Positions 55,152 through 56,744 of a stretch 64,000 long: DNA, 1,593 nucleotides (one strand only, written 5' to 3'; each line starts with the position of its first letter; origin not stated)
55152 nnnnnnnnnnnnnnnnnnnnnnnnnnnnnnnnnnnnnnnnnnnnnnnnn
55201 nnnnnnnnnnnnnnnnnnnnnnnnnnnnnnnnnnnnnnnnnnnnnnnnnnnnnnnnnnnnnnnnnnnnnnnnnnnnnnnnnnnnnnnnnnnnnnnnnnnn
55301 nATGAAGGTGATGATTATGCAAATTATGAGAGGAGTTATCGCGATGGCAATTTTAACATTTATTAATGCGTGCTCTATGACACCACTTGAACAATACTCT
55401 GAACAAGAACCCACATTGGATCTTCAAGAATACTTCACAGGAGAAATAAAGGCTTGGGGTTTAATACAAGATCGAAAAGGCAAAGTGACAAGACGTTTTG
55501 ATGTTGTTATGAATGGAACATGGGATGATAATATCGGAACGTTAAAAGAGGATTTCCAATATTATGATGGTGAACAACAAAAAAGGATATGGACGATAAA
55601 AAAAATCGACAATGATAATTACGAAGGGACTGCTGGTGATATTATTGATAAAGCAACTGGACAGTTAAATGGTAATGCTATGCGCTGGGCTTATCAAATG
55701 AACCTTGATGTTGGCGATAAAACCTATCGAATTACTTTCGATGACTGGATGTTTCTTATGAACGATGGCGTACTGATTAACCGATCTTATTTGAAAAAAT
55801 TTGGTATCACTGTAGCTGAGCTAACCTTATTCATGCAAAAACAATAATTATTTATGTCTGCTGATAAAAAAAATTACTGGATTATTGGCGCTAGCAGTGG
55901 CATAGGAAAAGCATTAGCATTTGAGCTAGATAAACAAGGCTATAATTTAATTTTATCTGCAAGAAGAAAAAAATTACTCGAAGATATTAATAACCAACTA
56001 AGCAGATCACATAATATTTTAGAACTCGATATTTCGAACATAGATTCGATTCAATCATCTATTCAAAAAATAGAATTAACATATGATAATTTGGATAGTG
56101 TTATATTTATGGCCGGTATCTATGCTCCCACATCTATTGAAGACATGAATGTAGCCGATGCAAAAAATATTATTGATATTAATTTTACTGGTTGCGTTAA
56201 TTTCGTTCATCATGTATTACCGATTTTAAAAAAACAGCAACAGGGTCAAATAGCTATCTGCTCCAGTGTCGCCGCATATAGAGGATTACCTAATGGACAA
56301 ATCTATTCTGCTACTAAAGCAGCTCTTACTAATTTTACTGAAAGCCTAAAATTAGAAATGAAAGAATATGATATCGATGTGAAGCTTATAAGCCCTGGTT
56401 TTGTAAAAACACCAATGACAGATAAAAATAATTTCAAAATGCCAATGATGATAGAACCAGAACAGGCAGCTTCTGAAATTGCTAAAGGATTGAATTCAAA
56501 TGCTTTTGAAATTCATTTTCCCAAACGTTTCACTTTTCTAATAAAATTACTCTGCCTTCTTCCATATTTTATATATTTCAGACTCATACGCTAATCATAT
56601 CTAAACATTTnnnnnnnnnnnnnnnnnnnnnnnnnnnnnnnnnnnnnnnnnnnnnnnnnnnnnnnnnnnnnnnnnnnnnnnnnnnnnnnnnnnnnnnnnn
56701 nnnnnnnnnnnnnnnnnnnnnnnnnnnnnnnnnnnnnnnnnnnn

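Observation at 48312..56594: OmpR-type two-component system upstream of a conserved Ufa-like lipid-modification cluster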

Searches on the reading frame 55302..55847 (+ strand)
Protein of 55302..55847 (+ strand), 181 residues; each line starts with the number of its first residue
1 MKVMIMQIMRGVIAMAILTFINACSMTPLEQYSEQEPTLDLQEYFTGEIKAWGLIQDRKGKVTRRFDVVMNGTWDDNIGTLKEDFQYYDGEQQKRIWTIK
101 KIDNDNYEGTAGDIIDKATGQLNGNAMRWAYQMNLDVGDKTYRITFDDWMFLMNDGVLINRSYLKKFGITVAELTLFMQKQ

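Call 3: search_protein_families(library=pfam, proteins=[window:55302-55847:+])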
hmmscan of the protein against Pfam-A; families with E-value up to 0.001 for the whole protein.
window:55302-55847:+ (181 aa): 1 family
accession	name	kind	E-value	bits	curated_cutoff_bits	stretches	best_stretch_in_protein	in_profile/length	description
PF12915.13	DUF3833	-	5.1e-69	231.5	25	1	19-180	2-163/163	Protein of unknown function (DUF3833)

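Call 4: search_protein_families(library=ncbifam, proteins=[window:55302-55847:+])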
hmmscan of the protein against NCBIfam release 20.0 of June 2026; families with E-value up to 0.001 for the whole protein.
window:55302-55847:+ (181 aa): 0 families

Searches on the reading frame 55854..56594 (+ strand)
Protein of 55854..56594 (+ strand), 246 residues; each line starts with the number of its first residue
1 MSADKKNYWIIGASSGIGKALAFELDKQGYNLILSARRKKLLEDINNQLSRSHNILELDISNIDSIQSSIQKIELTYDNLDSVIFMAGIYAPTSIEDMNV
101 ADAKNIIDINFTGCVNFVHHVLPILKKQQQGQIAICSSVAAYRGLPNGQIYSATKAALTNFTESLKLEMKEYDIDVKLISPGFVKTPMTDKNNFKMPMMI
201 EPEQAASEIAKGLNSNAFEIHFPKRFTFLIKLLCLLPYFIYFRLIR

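Call 3: search_protein_families(library=pfam, proteins=[window:55854-56594:+])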
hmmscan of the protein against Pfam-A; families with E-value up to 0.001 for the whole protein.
window:55854-56594:+ (246 aa): 6 families
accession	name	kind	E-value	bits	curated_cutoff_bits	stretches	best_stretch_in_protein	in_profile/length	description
PF00106.31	adh_short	-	6.3e-45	153.5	26.6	1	9-193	4-191/195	short chain dehydrogenase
PF13561.12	adh_short_C2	-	2.4e-35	122.6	27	1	12-193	1-185/236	Enoyl-(Acyl carrier protein) reductase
PF08659.16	KR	-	3.6e-14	53.5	22.6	1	8-164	3-162/180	KR domain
PF08643.16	DUF1776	-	3.8e-09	36.8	25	1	19-220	18-236/294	Fungal family of unknown function (DUF1776)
PF23441.1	SDR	-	1.1e-05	25.4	27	1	10-189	12-199/258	SDR-like rossmann domain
PF01370.27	Epimerase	-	7.7e-05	22.6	20.9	1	10-143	3-120/240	NAD dependent epimerase/dehydratase family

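Call 4: search_protein_families(library=ncbifam, proteins=[window:55854-56594:+])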
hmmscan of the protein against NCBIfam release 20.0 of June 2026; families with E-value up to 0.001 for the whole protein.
window:55854-56594:+ (246 aa): 229 families (the best 25 are shown)
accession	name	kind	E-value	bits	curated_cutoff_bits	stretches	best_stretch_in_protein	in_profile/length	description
NF005437.0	PRK07024.1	equivalog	5.3e-52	176.8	266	1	5-245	4-247/259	SDR family oxidoreductase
NF004765.0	PRK06101.1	equivalog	1.2e-47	162.1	406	1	9-245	5-235/241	SDR family oxidoreductase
NF006099.0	PRK08251.1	equivalog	1.7e-41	142.1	253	1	5-237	4-242/250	SDR family oxidoreductase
NF005489.0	PRK07102.1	equivalog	2.8e-41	141.7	267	1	7-243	3-240/243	SDR family oxidoreductase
NF004825.0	PRK06181.1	equivalog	2.1e-39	135.4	215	1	6-190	7-194/268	SDR family oxidoreductase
NF005672.0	PRK07454.1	equivalog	4e-39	134.2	234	1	5-210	6-218/241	SDR family oxidoreductase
NF006123.0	PRK08267.1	equivalog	2.6e-38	131.7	261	1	5-229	2-237/261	SDR family oxidoreductase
NF005806.0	PRK07666.1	equivalog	2.8e-37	128.3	286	1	4-196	6-201/239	3-ketoacyl-ACP reductase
NF005372.1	PRK06914.1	subfamily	4.6e-37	127.8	320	1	9-203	6-204/279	SDR family oxidoreductase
NF004823.0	PRK06179.1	subfamily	2.9e-36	125.3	310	1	7-201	7-195/271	oxidoreductase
NF005594.0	PRK07326.1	equivalog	5e-36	124.4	271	1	3-215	4-218/237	SDR family oxidoreductase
NF004826.0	PRK06182.1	subfamily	1.3e-35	123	305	1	5-190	4-186/274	oxidoreductase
NF005881.0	PRK07832.1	equivalog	2.2e-35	122.3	296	1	4-191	8-200/287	SDR family oxidoreductase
TIGR01830.1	3oxo_ACP_reduc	equivalog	2.7e-35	122.2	297.75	1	10-195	3-192/239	3-oxoacyl-[acyl-carrier-protein] reductase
NF004824.0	PRK06180.1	subfamily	4.5e-35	121.2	298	1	4-201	3-200/279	oxidoreductase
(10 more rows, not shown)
